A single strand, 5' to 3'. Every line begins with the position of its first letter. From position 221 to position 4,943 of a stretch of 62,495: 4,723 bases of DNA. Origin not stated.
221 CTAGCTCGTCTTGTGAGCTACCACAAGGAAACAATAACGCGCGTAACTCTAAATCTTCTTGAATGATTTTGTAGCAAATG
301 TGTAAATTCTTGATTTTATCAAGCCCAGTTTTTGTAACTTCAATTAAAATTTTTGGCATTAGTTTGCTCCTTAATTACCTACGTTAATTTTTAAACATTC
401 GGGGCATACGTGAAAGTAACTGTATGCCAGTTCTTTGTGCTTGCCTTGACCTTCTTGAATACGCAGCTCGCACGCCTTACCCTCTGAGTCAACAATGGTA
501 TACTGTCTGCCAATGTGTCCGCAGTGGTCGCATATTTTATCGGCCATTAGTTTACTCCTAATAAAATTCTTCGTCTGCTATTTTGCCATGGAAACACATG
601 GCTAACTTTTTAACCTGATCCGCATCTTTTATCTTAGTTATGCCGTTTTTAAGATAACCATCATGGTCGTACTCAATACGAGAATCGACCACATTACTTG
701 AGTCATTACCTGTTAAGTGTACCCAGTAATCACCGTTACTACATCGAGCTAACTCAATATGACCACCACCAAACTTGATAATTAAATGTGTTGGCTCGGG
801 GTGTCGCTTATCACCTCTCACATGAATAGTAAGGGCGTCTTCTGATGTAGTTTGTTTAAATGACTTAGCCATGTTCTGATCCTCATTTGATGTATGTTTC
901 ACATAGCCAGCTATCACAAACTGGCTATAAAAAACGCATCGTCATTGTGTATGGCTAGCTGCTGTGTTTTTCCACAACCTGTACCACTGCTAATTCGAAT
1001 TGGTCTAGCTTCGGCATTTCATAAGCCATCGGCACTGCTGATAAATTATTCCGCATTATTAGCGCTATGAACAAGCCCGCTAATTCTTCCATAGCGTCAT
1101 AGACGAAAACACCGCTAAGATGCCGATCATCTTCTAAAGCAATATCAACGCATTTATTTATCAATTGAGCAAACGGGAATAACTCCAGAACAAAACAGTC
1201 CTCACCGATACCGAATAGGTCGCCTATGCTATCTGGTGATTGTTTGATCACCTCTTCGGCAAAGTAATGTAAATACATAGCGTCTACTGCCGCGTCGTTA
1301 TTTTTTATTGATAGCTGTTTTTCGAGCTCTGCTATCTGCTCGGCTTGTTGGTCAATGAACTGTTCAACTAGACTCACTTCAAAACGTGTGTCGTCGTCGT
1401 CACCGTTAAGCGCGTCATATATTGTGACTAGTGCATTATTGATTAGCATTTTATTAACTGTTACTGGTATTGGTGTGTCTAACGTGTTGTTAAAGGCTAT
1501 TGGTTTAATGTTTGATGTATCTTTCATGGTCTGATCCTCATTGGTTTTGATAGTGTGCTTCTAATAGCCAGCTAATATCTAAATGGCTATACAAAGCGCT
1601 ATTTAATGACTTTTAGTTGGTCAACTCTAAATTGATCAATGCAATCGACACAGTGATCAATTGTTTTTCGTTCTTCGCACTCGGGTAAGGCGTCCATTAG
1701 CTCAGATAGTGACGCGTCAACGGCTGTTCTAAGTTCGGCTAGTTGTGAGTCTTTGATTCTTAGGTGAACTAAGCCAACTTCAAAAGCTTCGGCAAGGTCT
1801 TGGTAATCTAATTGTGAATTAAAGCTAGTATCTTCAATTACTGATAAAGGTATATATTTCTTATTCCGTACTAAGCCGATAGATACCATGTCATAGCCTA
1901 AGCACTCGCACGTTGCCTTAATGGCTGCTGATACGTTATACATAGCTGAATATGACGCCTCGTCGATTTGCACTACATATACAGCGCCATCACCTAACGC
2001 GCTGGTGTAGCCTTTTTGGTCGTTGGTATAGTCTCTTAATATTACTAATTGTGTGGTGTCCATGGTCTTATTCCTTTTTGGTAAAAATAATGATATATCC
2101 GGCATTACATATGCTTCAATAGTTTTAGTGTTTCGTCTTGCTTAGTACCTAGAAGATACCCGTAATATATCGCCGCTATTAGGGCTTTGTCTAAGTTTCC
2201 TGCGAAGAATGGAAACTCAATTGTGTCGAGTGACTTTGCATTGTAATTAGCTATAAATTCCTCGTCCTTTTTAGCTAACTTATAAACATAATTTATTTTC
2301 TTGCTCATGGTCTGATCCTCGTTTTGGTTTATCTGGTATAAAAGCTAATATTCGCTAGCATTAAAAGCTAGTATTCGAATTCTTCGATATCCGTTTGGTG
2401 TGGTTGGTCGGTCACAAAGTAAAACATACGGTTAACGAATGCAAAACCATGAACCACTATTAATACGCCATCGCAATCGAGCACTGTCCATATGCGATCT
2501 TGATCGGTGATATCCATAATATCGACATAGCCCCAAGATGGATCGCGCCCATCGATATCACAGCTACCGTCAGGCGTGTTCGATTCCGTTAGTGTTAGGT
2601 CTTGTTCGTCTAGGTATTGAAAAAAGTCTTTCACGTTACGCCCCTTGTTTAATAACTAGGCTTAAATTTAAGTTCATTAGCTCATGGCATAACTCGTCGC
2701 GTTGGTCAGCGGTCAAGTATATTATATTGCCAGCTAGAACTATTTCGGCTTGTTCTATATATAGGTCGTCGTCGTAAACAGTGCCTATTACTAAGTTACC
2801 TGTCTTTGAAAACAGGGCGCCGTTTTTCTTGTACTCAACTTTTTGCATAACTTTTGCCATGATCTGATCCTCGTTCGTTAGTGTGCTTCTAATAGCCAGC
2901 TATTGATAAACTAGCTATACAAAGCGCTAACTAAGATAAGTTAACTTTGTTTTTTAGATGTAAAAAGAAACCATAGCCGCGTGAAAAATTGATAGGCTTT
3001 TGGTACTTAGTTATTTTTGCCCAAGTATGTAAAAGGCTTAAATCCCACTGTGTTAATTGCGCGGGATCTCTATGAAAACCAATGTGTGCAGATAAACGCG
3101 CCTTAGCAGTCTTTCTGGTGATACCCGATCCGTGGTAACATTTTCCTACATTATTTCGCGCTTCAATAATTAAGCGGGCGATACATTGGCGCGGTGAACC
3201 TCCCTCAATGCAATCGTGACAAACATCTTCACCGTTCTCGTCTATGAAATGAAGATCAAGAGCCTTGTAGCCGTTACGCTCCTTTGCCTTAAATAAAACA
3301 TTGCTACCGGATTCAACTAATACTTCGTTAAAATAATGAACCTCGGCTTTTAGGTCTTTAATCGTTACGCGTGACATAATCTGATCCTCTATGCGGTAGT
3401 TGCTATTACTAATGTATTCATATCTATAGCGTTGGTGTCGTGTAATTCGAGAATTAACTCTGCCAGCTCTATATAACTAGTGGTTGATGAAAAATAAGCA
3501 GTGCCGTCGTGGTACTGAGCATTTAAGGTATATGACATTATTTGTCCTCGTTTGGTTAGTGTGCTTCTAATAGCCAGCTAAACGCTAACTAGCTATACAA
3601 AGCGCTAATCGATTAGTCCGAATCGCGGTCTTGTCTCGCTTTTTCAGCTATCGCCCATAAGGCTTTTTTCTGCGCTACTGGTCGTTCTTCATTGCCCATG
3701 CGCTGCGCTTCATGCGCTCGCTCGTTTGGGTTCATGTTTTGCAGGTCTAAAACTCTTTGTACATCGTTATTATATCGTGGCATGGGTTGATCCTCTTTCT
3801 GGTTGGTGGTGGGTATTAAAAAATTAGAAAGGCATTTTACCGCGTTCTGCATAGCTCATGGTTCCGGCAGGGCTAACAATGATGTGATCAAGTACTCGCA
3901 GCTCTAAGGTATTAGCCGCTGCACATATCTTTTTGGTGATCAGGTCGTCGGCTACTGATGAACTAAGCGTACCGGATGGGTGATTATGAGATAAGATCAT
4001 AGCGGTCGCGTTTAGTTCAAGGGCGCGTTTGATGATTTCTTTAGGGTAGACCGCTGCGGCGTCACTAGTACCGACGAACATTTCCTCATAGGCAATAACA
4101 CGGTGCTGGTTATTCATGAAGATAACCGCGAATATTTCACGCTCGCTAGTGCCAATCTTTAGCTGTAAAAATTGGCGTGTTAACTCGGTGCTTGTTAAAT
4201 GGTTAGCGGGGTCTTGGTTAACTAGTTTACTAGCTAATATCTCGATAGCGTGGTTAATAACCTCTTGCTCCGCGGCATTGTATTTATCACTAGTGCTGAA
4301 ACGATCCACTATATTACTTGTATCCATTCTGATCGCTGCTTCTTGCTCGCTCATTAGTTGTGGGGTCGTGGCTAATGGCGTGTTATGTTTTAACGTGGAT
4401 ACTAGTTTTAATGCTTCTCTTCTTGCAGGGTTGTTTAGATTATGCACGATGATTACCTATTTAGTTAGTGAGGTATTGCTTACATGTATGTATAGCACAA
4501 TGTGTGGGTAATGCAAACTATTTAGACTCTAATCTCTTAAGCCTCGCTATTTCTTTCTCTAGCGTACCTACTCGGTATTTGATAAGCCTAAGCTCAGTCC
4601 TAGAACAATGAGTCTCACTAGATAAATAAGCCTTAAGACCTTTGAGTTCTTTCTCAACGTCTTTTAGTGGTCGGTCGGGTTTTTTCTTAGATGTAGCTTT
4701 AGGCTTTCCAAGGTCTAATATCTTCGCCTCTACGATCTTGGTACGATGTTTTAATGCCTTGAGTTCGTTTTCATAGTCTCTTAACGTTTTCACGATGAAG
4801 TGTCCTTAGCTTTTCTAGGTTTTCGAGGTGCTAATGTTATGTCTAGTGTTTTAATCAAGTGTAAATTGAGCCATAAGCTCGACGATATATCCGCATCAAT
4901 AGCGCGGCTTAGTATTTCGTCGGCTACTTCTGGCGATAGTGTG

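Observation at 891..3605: Five copies of a roughly 47-nt hairpin cassette punctuate the leftward early operon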

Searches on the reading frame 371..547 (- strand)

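Call 63: search_protein_families(library=pfam, proteins=[window:371-547:-], max_evalue=0.05)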
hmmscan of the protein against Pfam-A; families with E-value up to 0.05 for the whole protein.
window:371-547:- (58 aa): 1 family
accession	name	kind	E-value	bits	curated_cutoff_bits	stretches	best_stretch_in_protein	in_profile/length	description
PF10571.15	UPF0547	-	0.023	15.3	29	0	2-12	13-23/26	Uncharacterised protein family UPF0547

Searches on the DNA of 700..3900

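Call 32: search_rna_families(source=window, start=700, end=3900, threshold=evalue, max_evalue=5)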
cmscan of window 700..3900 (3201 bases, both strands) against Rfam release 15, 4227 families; matches with E-value up to 5: 2.
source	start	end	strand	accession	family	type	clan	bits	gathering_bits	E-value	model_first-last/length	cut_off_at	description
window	1058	1084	-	RF03651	mir-2070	Gene; miRNA;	-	17.6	95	4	23-49/71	no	mir-2070 microRNA precursor family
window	2250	2318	-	RF00521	SAM_alpha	Cis-reg; riboswitch;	-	17.4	36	1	1-79/79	no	Alpha-proteobacteria SAM riboswitch aptamer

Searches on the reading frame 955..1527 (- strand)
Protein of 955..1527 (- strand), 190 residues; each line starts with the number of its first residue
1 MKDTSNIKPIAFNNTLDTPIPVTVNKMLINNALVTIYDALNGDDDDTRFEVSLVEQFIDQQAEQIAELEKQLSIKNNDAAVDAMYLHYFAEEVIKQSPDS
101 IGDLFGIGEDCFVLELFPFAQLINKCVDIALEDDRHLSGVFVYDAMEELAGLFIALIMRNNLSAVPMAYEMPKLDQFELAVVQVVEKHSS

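Call 14: find_encoding_contigs(protein=window:955-1527:-, flank=10000, max_places=10)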
Protein window:955-1527:- (190 aa): 2 contigs read that carry it; 2 places shown.
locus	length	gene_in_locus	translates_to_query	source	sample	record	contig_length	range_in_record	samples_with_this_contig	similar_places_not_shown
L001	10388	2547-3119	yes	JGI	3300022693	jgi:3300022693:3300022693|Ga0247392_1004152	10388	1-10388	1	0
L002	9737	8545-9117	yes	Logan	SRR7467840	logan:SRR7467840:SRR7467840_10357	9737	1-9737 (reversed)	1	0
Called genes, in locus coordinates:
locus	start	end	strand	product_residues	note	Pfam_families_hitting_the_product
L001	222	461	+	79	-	-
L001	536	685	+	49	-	-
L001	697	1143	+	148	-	-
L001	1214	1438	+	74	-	-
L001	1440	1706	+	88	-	-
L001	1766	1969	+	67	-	-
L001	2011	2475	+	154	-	-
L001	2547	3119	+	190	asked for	-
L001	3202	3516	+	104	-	-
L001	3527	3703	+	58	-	-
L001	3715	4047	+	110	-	-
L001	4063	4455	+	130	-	-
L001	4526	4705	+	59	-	-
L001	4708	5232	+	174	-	-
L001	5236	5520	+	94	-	-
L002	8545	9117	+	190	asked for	-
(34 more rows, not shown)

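Call 18: find_homologous_proteins(query=window:955-1527:-)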
Query window:955-1527:- (190 aa): 10 proteins with E <= 0.001 among 78 candidates.
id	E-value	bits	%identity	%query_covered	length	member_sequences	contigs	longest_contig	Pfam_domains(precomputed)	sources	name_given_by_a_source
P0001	1.0e-117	408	100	100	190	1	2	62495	-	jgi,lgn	-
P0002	8.8e-54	200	56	90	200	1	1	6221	-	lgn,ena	-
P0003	1.4e-52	196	53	95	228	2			-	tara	tara:strand:- start:122 stop:808 length:687 start_codon:yes stop_codon:yes gene_type:complete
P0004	8.2e-50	187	54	91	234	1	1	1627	-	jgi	-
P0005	2.0e-40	156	54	89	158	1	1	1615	-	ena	-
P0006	4.0e-38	149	49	87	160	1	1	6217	-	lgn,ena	-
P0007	1.7e-36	144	46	98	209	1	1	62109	-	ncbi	-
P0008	1.7e-36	144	48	86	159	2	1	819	-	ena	-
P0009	7.1e-36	142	46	93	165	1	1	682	-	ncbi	-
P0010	1.9e-29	121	57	57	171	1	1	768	-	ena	-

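Call 19: find_encoding_contigs(protein=P0007, flank=10000, max_places=4)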
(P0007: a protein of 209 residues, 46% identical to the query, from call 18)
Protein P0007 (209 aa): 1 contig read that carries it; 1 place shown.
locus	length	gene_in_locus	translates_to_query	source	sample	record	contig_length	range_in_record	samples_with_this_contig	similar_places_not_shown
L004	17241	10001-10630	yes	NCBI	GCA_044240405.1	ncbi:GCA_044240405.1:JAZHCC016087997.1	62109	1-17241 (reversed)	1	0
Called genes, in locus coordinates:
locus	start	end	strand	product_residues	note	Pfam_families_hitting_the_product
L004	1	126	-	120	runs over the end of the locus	-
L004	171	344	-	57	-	-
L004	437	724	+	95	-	-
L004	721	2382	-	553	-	-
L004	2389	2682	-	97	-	-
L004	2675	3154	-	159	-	-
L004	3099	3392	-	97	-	-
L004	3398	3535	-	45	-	-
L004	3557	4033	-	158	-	PF05951:Peptidase_M15_2 (weak), PF08291:Peptidase_M15_3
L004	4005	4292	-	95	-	-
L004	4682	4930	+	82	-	-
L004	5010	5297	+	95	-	-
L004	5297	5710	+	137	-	PF23780:S-AdoMet_lyase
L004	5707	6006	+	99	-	-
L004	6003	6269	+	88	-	-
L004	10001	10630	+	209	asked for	-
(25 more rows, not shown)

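Call 20: find_encoding_contigs(protein=P0002, flank=10000, max_places=4)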
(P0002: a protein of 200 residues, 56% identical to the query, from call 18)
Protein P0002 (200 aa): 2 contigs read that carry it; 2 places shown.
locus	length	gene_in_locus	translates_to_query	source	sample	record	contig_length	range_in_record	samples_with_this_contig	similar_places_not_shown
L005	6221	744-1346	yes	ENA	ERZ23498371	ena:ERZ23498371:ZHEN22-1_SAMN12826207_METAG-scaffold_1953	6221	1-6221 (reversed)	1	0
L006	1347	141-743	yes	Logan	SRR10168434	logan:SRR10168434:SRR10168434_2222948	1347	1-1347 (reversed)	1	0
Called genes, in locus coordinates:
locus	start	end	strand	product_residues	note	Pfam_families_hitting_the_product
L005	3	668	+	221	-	?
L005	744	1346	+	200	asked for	-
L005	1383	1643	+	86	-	-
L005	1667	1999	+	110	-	-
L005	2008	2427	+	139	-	-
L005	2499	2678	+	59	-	-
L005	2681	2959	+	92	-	-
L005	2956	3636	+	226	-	-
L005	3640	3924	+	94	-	-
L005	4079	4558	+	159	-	-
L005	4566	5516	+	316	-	PF08238:Sel1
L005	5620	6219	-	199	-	?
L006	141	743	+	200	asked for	-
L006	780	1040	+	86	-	-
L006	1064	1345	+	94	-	?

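Call 21: find_encoding_contigs(protein=P0006, flank=10000, max_places=4)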
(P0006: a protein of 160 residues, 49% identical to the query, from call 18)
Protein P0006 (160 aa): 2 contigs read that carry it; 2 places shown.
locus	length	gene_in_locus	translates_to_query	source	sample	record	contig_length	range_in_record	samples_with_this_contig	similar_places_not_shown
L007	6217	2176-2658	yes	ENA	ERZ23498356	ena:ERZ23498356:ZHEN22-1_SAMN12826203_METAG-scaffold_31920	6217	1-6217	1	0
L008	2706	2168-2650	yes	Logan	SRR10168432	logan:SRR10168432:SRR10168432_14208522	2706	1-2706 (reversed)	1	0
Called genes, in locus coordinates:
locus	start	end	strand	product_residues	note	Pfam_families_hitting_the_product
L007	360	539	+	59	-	-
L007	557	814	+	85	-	-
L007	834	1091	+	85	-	-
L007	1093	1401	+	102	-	-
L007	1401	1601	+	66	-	-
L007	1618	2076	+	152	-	-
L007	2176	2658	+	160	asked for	-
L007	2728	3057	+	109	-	-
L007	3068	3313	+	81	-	-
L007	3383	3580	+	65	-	-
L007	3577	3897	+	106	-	-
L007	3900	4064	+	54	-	-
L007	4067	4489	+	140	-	PF08238:Sel1 (weak)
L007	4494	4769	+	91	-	-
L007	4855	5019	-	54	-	-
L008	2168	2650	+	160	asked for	-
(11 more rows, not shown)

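Call 63: search_protein_families(library=pfam, proteins=[window:955-1527:-], max_evalue=0.05)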
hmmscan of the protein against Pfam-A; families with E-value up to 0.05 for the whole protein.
window:955-1527:- (190 aa): 0 families

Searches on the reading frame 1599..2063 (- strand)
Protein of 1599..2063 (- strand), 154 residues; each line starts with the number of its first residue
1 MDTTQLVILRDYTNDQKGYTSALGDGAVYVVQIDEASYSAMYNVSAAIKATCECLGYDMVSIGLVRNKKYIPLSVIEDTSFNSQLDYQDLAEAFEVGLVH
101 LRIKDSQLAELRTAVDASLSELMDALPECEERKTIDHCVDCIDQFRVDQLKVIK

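Call 64: search_protein_families(library=pfam, proteins=[window:1599-2063:-], max_evalue=0.05)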
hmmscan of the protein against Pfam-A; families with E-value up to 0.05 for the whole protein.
window:1599-2063:- (154 aa): 3 families
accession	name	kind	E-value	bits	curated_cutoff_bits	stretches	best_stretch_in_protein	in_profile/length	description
PF14334.11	DUF4390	-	0.019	14.9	27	1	61-129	47-107/161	Domain of unknown function (DUF4390)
PF23883.1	DUF7236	-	0.023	15.2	27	0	102-151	12-61/104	Family of unknown function (DUF7236)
PF23023.1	Anti-Pycsar_Apyc1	-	0.035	14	50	0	80-145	164-228/250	Anti-Pycsar protein Apyc1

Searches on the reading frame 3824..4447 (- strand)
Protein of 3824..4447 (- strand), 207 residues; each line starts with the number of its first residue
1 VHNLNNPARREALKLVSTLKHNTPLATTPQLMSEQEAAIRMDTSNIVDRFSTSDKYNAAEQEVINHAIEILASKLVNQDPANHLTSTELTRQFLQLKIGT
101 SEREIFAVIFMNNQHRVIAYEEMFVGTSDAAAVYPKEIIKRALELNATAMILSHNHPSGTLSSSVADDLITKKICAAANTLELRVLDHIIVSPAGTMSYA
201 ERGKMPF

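Call 64: search_protein_families(library=pfam, proteins=[window:3824-4447:-], max_evalue=0.05)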
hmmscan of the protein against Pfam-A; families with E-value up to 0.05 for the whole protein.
window:3824-4447:- (207 aa): 1 family
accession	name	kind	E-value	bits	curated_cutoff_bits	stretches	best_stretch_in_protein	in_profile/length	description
PF04002.20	RadC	-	2.8e-37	127.8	22.1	1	85-203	2-120/121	RadC-like JAB domain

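Call 65: find_related_loci(query=window:3824-4447:-, collection=viral_contigs, flank=6000)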
Query window:3824-4447:- (207 aa) in viral_contigs; peptide patterns used: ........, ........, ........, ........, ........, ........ (x = any residue, [..] = any of these).
8 stretches matched a pattern; 1 encode a relative of the query (tblastn E <= 1e-3); 1 distinct loci.
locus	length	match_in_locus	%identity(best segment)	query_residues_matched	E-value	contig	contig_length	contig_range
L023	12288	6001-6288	39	108-203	5e-20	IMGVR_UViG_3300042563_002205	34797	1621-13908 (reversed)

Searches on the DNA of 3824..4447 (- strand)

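Call 66: search_with_rna_model(model_id=R1, sources=[L023], filters=off, max_evalue=1, show_alignments=3)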
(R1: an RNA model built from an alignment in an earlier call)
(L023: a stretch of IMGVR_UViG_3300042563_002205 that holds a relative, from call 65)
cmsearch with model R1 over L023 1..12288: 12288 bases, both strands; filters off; matches with E-value up to 1: 0.
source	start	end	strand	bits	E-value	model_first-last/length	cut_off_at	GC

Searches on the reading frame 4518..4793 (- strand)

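Call 64: search_protein_families(library=pfam, proteins=[window:4518-4793:-], max_evalue=0.05)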
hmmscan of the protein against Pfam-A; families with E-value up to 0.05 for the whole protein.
window:4518-4793:- (91 aa): 1 family
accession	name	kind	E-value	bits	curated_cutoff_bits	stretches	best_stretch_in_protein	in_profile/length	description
PF10473.14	CENP-F_leu_zip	-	0.049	14.1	34.5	0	6-88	7-89/140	Leucine-rich repeats of kinetochore protein Cenp-F/LEK1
